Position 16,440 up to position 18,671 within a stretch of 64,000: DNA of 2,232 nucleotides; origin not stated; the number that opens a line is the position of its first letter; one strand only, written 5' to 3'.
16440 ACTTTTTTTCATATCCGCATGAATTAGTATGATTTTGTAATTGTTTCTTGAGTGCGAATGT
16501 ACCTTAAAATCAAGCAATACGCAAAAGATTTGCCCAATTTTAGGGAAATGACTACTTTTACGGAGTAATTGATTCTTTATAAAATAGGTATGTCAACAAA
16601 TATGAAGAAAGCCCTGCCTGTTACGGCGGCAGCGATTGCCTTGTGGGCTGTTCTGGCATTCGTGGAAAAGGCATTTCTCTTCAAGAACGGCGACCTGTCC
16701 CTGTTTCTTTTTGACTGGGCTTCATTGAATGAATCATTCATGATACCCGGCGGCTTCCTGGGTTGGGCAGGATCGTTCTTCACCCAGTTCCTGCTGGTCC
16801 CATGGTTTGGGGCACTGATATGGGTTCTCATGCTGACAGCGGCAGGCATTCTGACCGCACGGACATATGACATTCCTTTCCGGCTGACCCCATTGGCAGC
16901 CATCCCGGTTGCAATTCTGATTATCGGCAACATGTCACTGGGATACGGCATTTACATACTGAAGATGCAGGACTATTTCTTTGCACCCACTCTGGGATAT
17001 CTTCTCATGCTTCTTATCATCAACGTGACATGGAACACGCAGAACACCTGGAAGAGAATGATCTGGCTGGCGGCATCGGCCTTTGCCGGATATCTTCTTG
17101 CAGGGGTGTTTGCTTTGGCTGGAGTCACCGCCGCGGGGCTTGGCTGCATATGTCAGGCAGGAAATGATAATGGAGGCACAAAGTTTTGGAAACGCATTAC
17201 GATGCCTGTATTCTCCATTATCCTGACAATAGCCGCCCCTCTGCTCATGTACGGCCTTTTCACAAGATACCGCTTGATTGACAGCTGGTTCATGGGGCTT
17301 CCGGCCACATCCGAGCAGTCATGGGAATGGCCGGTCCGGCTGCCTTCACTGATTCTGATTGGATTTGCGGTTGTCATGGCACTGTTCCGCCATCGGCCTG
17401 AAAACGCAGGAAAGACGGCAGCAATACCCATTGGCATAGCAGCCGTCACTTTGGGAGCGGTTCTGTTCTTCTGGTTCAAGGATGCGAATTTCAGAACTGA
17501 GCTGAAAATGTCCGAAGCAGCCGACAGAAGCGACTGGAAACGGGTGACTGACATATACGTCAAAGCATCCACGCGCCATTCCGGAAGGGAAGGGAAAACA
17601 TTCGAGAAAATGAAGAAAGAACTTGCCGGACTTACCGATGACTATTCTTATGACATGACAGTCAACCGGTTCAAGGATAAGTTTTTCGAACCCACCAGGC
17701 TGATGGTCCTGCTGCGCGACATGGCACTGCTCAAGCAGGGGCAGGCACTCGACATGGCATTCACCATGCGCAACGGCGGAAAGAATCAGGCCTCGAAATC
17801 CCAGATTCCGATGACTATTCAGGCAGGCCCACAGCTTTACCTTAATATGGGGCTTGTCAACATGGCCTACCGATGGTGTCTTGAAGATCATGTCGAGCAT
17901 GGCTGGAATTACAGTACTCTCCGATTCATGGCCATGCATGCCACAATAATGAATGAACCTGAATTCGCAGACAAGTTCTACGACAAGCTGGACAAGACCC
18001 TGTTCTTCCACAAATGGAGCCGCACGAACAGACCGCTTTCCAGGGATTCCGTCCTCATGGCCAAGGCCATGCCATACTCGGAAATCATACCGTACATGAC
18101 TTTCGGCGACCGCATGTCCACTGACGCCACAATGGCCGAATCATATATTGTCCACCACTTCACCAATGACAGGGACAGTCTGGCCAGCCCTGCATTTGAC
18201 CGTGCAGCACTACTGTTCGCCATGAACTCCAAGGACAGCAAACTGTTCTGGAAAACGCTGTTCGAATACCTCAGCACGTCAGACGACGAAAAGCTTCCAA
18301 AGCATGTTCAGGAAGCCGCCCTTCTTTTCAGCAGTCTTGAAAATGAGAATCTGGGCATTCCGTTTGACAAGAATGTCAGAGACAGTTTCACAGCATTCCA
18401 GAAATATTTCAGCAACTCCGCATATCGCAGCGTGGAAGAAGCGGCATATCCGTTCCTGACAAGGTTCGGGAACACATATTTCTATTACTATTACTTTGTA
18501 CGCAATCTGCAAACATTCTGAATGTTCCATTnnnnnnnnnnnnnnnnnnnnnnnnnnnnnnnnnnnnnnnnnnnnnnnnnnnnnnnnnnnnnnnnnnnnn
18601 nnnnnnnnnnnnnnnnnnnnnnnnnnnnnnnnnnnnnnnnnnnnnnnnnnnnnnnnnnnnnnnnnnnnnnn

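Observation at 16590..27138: Three tandem, diverged copies of a two-gene cassette: polytopic membrane protein plus CXXCH beta-propeller lipoprotein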

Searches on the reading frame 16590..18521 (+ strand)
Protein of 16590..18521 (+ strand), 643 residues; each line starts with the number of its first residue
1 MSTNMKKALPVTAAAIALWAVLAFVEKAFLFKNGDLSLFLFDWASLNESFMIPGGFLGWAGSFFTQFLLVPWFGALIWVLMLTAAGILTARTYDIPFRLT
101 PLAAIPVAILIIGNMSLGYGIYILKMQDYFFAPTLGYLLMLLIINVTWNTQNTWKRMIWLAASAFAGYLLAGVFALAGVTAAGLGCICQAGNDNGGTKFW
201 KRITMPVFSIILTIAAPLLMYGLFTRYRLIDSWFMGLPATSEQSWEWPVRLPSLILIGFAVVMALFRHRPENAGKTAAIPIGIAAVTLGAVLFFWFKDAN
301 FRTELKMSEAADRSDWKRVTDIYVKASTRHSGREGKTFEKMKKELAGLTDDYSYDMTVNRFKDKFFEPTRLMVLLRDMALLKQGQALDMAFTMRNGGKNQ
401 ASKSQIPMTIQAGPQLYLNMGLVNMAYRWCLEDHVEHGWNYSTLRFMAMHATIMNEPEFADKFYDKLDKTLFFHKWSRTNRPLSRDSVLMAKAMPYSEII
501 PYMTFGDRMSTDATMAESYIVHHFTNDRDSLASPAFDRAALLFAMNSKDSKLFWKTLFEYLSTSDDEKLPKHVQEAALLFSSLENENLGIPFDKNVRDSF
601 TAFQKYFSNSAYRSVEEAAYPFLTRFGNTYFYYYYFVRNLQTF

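Call 3: search_protein_families(library=pfam, proteins=[window:16590-18521:+], max_evalue=0.1)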
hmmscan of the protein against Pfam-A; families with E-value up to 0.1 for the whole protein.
window:16590-18521:+ (643 aa): 2 families
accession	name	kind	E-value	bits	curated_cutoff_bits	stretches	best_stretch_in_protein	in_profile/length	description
PF19529.4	DUF6057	-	1.2e-61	209.7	29.8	1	9-636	8-568/569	Family of unknown function (DUF6057)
PF11384.13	DUF3188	-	0.024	14.7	24.6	1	252-294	3-45/50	Protein of unknown function (DUF3188)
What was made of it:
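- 16590..18521 (+): A1, DUF6057 inner-membrane protein (643 aa). TM domain about 16590-17477; periplasmic helical-repeat domain about 17478-18518. PF19529 E 1.2e-61 (call 3).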

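Call 4: search_protein_families(library=ncbifam, proteins=[window:16590-18521:+], max_evalue=0.1)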
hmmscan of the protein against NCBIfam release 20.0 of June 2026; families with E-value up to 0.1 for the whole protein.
window:16590-18521:+ (643 aa): 0 families

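Call 7: find_homologous_proteins(query=window:16590-18521:+)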
Query window:16590-18521:+ (643 aa): 143 proteins with E <= 0.001 among 8000 candidates; the best 120 are listed.
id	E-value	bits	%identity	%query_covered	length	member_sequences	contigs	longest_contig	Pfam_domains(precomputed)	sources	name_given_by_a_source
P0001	0.0e+0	1473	100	100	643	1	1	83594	PF19529.5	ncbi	-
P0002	0.0e+0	1120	76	99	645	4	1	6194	PF19529.5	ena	-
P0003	3.3e-245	833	57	100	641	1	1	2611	PF19529.5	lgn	-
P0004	4.8e-245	833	57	100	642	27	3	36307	PF19529.5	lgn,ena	-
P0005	3.0e-241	820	55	100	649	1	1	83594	PF19529.5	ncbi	-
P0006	7.3e-241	819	55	100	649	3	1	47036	PF19529.5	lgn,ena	-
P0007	6.0e-236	803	56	100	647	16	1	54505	PF19529.5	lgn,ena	-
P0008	3.1e-235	800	55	100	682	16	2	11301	PF19529.5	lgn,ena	-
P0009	3.6e-235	800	56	100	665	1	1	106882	PF19529.5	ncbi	-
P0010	1.9e-234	798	57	100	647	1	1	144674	PF19529.5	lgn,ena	-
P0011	2.1e-232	791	55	100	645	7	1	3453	PF19529.5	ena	-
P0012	2.9e-231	787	54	100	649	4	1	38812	PF19529.5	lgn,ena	-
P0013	2.8e-229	781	54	100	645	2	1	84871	PF19529.5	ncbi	-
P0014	1.2e-225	769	52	100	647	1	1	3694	PF19529.5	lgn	-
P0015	3.8e-225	767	54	96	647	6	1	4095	PF19529.5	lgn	-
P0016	3.4e-218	744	52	99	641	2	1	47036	PF19529.5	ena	-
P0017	7.5e-218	743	53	99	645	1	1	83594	PF19529.5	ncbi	-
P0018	1.8e-216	738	51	100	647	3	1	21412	PF19529.5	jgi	-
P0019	2.3e-216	738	51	100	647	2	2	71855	PF19529.5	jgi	-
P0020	1.6e-215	735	51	100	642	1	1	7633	PF19529.5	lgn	-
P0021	2.9e-215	734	53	98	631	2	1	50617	PF19529.5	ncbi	-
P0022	5.4e-215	733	51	100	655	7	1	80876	PF19529.5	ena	-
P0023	2.2e-210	718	51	100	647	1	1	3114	PF19529.5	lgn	-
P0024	6.1e-201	687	49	98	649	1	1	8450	PF19529.5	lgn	-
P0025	1.4e-196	673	49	99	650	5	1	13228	PF19529.5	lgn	-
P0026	3.2e-191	655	49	99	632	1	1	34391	PF19529.5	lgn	-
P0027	1.2e-190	653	47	100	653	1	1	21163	PF19529.5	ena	-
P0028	2.6e-190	652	47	100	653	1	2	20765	PF19529.5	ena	-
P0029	1.0e-189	650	46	100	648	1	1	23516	PF19529.5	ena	-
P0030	1.4e-189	650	46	100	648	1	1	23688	PF19529.5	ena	-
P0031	3.2e-189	648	47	100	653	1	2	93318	PF19529.5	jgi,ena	jgi:hypothetical protein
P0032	2.0e-187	642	48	100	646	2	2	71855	PF19529.5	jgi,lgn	-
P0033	3.4e-187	642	46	96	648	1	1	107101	PF19529.5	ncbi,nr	ncbi:MAG: hypothetical protein IKZ89_07045 [Bacteroidaceae bacterium]|nr:hypothetical protein [Bacte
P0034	3.8e-187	641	46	96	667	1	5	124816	PF19529.5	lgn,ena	-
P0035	1.1e-186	640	47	96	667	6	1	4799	PF19529.5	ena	-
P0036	2.3e-186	639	46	99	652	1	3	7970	PF19529.5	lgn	-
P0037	7.5e-186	637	45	100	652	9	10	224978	PF19529.5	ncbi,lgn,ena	-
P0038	1.2e-185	636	46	98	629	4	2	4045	PF19529.5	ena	-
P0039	1.5e-185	636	45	98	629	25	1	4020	PF19529.5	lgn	-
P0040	3.1e-185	635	45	100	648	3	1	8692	PF19529.5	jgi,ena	-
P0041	4.8e-185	635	46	100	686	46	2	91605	PF19529.5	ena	-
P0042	8.8e-185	634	46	98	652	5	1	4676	PF19529.5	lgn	-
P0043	9.8e-185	633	47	96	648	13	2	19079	PF19529.5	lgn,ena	-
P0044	1.4e-184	633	46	98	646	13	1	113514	PF19529.5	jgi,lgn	jgi:hypothetical protein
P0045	1.6e-184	633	45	99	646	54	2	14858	PF19529.5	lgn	-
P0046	1.7e-184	633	46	98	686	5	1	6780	PF19529.5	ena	-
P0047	1.9e-184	633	45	100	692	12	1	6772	PF19529.5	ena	-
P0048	2.3e-184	632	46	100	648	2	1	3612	PF19529.5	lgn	-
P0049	3.2e-184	632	45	100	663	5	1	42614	PF19529.5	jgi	-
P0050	5.0e-184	631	46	98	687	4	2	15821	PF19529.5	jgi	-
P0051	1.0e-183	630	45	100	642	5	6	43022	PF19529.5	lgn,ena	-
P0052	1.3e-183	630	45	98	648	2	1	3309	PF19529.5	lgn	-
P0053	1.4e-183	630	46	98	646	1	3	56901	PF19529.5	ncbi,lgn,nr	ncbi:MAG: DUF6057 family protein [Bacteroidaceae bacterium]|nr:DUF6057 family protein [Bacteroidacea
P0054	2.4e-183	629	44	100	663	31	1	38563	PF19529.5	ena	-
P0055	3.2e-183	628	46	100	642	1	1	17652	PF19529.5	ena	-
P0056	4.2e-183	628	46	99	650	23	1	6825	PF19529.5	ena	-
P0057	5.6e-183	628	46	100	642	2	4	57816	PF19529.5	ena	-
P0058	8.7e-183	627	46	100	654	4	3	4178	PF19529.5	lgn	-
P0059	1.3e-182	626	45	98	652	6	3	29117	PF19529.5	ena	-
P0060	1.4e-182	626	46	96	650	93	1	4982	PF19529.5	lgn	-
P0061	2.8e-182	625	46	96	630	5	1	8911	PF19529.5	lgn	-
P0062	3.5e-182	625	45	98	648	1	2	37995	PF19529.5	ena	-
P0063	3.8e-182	625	45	98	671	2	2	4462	PF19529.5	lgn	-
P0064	4.2e-182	625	45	99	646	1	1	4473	PF19529.5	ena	-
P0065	4.8e-182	625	45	98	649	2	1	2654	PF19529.5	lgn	-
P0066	5.6e-182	624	44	100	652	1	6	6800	PF19529.5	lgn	-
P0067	1.3e-181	623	46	99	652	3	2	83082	PF19529.5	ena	-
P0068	1.9e-181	623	44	100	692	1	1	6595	PF19529.5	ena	-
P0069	2.3e-181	622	45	96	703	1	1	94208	PF19529.5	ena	-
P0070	3.4e-181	622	46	98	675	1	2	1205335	PF19529.5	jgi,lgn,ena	-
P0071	3.9e-181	622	44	100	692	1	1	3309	PF19529.5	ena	-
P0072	4.0e-181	622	44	100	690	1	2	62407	PF19529.5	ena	-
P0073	4.3e-181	621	44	100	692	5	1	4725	PF19529.5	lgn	-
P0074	1.0e-180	620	44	98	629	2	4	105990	PF19529.5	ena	-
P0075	1.5e-180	620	45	98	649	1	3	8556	PF19529.5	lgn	-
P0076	3.1e-180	619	44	99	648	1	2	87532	PF19529.5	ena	-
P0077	4.6e-180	618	45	98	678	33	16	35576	PF19529.5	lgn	-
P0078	7.1e-180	617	44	98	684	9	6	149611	PF19529.5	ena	-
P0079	7.7e-180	617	45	98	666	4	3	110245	PF19529.5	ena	-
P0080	9.6e-180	617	44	100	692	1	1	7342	PF19529.5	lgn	-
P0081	2.3e-179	616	44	100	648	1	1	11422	PF19529.5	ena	-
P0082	2.7e-179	616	44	100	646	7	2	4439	PF19529.5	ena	-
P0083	3.9e-179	615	45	96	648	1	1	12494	PF19529.5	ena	-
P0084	4.1e-179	615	44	99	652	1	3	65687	PF19529.5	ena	-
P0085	6.6e-179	614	44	100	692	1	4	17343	PF19529.5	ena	-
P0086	1.0e-178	614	46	98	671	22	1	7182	PF19529.5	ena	-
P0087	3.8e-178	612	45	98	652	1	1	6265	PF19529.5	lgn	-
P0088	4.4e-178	612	45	100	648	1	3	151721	PF19529.5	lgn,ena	-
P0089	7.3e-178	611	45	100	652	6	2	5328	PF19529.5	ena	-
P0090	3.9e-177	608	44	100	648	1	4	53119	PF19529.5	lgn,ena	-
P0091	4.7e-177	608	45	98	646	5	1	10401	PF19529.5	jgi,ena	-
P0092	5.0e-177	608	44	98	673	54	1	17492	PF19529.5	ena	-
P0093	7.9e-177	607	44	96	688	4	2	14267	PF19529.5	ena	-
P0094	8.0e-177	607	44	100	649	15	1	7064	PF19529.5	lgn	-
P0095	8.7e-177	607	45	98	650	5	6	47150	PF19529.5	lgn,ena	-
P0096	1.0e-176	607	45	98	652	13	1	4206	PF19529.5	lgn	-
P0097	2.8e-176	606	44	98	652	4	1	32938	PF19529.5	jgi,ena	-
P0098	3.5e-176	605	45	98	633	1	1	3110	PF19529.5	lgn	-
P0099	5.1e-176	605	43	100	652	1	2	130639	PF19529.5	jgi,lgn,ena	-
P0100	1.2e-175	603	46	99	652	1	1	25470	PF19529.5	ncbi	-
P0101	2.2e-175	603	44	98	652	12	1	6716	PF19529.5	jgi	-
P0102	2.5e-175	602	45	98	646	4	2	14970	PF19529.5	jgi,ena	-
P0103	2.6e-175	602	44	100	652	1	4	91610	PF19529.5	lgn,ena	-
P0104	2.7e-175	602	43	99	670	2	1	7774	PF19529.5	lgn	-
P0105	4.6e-175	602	44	99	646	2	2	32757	PF19529.5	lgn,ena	-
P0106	8.2e-175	601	44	98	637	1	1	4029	PF19529.5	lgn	-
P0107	2.5e-174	599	44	96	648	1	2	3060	PF19529.5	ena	-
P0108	1.0e-173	597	43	100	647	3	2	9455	PF19529.5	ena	-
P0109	2.7e-173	596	45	98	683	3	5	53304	PF19529.5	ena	-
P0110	1.9e-172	593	43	98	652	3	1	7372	PF19529.5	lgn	-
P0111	3.3e-172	592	45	98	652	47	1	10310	PF19529.5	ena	-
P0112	1.3e-171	590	45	98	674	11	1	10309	PF19529.5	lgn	-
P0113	4.5e-171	588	44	96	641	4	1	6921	PF19529.5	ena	-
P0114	6.8e-171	588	43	98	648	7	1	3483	PF19529.5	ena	-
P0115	2.9e-170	586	43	98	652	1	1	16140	PF19529.5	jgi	-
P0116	4.2e-170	585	42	96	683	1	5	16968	PF19529.5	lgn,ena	-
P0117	6.1e-170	585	43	100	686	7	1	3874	PF19529.5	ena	-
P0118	9.6e-170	584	43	96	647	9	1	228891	PF19529.5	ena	-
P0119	1.4e-169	583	44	100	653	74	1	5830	PF19529.5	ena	-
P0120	2.6e-169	583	42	96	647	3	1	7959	PF19529.5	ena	-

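Call 12: find_homologous_proteins(query=A1, max_evalue=0.001)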
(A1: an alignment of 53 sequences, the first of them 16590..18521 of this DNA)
Query A1 (53 sequences) (643 aa, profile of the alignment): 145 proteins with E <= 0.001 among 8000 candidates; the best 120 are listed.
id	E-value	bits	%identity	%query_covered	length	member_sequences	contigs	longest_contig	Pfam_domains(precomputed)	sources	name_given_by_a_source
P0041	0.0e+0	1111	46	100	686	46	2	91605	PF19529.5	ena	-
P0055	0.0e+0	1108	46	100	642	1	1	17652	PF19529.5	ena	-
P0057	0.0e+0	1108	46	100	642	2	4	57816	PF19529.5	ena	-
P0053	0.0e+0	1108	46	98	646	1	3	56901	PF19529.5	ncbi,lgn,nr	ncbi:MAG: DUF6057 family protein [Bacteroidaceae bacterium]|nr:DUF6057 family protein [Bacteroidacea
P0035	0.0e+0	1106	47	96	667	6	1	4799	PF19529.5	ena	-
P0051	0.0e+0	1106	45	100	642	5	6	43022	PF19529.5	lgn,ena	-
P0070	0.0e+0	1104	46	98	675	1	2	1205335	PF19529.5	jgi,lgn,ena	-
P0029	0.0e+0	1104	46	100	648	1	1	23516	PF19529.5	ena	-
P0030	0.0e+0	1104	46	100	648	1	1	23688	PF19529.5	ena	-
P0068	0.0e+0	1103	44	100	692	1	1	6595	PF19529.5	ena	-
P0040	0.0e+0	1103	45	100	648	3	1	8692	PF19529.5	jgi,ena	-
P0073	0.0e+0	1102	44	100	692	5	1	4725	PF19529.5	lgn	-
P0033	0.0e+0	1101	46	96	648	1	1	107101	PF19529.5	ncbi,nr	ncbi:MAG: hypothetical protein IKZ89_07045 [Bacteroidaceae bacterium]|nr:hypothetical protein [Bacte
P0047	0.0e+0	1101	45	100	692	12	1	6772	PF19529.5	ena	-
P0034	0.0e+0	1101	46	96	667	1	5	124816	PF19529.5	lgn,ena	-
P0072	0.0e+0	1101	44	100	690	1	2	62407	PF19529.5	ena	-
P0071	0.0e+0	1101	44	100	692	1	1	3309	PF19529.5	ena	-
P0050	0.0e+0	1100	46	98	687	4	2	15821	PF19529.5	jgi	-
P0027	0.0e+0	1100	47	100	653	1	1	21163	PF19529.5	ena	-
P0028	0.0e+0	1100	47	100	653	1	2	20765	PF19529.5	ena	-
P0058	0.0e+0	1098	46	100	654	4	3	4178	PF19529.5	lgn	-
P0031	0.0e+0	1098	47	100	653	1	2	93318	PF19529.5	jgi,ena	jgi:hypothetical protein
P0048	0.0e+0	1098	46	100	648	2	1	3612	PF19529.5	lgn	-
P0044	0.0e+0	1098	46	98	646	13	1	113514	PF19529.5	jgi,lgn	jgi:hypothetical protein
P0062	0.0e+0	1097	45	98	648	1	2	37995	PF19529.5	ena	-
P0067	0.0e+0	1095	46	99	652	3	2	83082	PF19529.5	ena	-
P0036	0.0e+0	1093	46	99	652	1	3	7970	PF19529.5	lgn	-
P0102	0.0e+0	1092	45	98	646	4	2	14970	PF19529.5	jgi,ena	-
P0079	0.0e+0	1092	45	98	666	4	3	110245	PF19529.5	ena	-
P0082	0.0e+0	1090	44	100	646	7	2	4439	PF19529.5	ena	-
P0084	0.0e+0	1089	44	99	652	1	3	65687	PF19529.5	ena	-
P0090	0.0e+0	1088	44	100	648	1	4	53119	PF19529.5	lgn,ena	-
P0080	0.0e+0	1088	44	100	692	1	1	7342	PF19529.5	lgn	-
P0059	0.0e+0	1088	45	98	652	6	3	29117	PF19529.5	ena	-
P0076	0.0e+0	1086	44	99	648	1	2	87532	PF19529.5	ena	-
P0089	0.0e+0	1085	45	100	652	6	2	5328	PF19529.5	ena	-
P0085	0.0e+0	1085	44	100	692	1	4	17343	PF19529.5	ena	-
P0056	0.0e+0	1084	46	99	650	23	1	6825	PF19529.5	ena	-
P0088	0.0e+0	1083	45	100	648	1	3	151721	PF19529.5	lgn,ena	-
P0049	0.0e+0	1082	45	100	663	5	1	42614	PF19529.5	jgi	-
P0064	0.0e+0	1082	45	99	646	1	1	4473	PF19529.5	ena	-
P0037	0.0e+0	1081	45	100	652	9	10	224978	PF19529.5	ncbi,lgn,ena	-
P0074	0.0e+0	1081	44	98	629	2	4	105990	PF19529.5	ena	-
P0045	0.0e+0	1079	45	99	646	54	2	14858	PF19529.5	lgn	-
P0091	0.0e+0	1077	45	98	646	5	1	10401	PF19529.5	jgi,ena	-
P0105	0.0e+0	1077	44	99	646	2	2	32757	PF19529.5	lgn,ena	-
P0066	0.0e+0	1076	44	100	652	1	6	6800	PF19529.5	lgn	-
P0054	0.0e+0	1076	44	100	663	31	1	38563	PF19529.5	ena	-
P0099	0.0e+0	1075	43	100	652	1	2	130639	PF19529.5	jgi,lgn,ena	-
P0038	0.0e+0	1074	46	98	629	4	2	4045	PF19529.5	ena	-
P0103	0.0e+0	1074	44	100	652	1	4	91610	PF19529.5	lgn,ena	-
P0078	0.0e+0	1069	44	98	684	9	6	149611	PF19529.5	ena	-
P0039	0.0e+0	1069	45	98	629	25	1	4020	PF19529.5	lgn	-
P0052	0.0e+0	1066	45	98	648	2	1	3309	PF19529.5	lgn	-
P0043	0.0e+0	1066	47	96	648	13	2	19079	PF19529.5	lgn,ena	-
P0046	0.0e+0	1066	46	98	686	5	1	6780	PF19529.5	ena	-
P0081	0.0e+0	1064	44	100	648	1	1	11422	PF19529.5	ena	-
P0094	0.0e+0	1062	44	100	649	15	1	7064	PF19529.5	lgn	-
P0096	0.0e+0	1059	45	98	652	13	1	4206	PF19529.5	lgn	-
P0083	0.0e+0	1059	45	96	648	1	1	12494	PF19529.5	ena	-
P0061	0.0e+0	1058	46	96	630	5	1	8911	PF19529.5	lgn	-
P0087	0.0e+0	1056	45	98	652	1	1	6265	PF19529.5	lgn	-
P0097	0.0e+0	1055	44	98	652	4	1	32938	PF19529.5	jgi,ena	-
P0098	0.0e+0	1054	45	98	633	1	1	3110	PF19529.5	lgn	-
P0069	0.0e+0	1052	45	96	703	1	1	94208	PF19529.5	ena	-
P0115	0.0e+0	1051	43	98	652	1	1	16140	PF19529.5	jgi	-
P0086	0.0e+0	1051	46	98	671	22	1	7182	PF19529.5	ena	-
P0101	0.0e+0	1051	44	98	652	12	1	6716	PF19529.5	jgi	-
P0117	0.0e+0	1050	43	100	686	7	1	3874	PF19529.5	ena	-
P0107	0.0e+0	1050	44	96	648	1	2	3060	PF19529.5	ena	-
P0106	0.0e+0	1046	44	98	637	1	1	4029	PF19529.5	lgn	-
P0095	0.0e+0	1043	45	98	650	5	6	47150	PF19529.5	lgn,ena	-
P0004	0.0e+0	1042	57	100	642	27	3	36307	PF19529.5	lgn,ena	-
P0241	0.0e+0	1041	42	100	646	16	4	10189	PF19529.5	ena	-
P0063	0.0e+0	1040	45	98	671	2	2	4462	PF19529.5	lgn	-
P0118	0.0e+0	1039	43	96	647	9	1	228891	PF19529.5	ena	-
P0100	0.0e+0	1038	46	99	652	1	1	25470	PF19529.5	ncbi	-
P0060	0.0e+0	1036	46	96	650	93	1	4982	PF19529.5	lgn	-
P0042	0.0e+0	1036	46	98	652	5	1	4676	PF19529.5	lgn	-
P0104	0.0e+0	1035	43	99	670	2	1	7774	PF19529.5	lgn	-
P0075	0.0e+0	1035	45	98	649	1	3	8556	PF19529.5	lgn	-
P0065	0.0e+0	1034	45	98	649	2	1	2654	PF19529.5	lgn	-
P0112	0.0e+0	1031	45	98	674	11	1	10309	PF19529.5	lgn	-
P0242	0.0e+0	1030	43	96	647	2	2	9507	PF19529.5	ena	-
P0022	0.0e+0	1029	51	100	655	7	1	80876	PF19529.5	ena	-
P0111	0.0e+0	1028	45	98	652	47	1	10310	PF19529.5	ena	-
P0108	0.0e+0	1026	43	100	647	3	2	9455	PF19529.5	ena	-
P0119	0.0e+0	1025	44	100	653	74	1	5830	PF19529.5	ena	-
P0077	0.0e+0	1022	45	98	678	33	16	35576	PF19529.5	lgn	-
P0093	0.0e+0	1020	44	96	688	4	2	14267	PF19529.5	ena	-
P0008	0.0e+0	1018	55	100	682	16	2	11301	PF19529.5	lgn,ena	-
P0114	0.0e+0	1017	43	98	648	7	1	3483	PF19529.5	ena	-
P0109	0.0e+0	1017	45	98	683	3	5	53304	PF19529.5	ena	-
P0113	0.0e+0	1015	44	96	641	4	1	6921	PF19529.5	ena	-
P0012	0.0e+0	1012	54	100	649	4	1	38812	PF19529.5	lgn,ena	-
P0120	0.0e+0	1011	42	96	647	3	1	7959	PF19529.5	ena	-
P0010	0.0e+0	1011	57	100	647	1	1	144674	PF19529.5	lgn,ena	-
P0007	0.0e+0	1011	56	100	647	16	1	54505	PF19529.5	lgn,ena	-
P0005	6.0e-298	1008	55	100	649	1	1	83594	PF19529.5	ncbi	-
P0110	2.4e-297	1006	43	98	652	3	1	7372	PF19529.5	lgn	-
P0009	4.8e-297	1005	56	100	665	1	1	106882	PF19529.5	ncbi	-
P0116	4.4e-296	1002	42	96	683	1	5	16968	PF19529.5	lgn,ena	-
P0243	5.0e-295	998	42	96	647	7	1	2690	PF19529.5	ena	-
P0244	1.4e-294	997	41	100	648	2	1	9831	PF19529.5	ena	-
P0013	1.5e-294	997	54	100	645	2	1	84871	PF19529.5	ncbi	-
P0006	3.9e-294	995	55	100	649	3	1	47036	PF19529.5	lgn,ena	-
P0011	6.6e-294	995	55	100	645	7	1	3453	PF19529.5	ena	-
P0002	2.1e-292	990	76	99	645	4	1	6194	PF19529.5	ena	-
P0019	8.2e-292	988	51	100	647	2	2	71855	PF19529.5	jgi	-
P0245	7.5e-290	981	41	99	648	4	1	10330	PF19529.5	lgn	-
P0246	2.7e-289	979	44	99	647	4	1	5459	PF19529.5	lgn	-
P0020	5.0e-289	978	51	100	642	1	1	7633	PF19529.5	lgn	-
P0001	1.2e-288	977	100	100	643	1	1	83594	PF19529.5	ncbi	-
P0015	4.3e-288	975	54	96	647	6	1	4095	PF19529.5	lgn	-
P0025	4.3e-288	975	49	99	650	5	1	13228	PF19529.5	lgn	-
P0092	1.9e-287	973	44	98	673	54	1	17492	PF19529.5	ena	-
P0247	2.7e-287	973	42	100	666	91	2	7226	PF19529.5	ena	-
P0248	9.7e-286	968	43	96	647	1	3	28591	PF19529.5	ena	-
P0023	2.8e-285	966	51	100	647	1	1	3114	PF19529.5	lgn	-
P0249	5.0e-285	965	44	96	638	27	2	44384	PF19529.5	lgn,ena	-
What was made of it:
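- Tried and rejected: It returned the same set of proteins and was wasted (call 12).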

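Call 14: search_solved_structures(query=A1, max_evalue=10)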
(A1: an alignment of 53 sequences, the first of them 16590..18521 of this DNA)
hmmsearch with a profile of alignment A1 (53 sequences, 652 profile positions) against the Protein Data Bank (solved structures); distinct sequences matched with E-value up to 10: 4.
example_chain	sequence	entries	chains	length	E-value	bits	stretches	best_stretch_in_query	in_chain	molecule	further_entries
7x9c_R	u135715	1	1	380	0.056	15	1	161-299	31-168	Neuropeptide Y receptor type 4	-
8e9y_A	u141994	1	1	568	1.4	10.4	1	177-291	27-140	Muscarinic acetylcholine receptor M3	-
8e9z_A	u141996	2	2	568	1.6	10.2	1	177-291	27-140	Muscarinic acetylcholine receptor M3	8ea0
8e9w_A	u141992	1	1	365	2.3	9.7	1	177-294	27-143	Muscarinic acetylcholine receptor M3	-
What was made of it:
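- On GT-C glycosyltransferases (A): The PDB profile search returns only chance GPCR hits (call 14).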
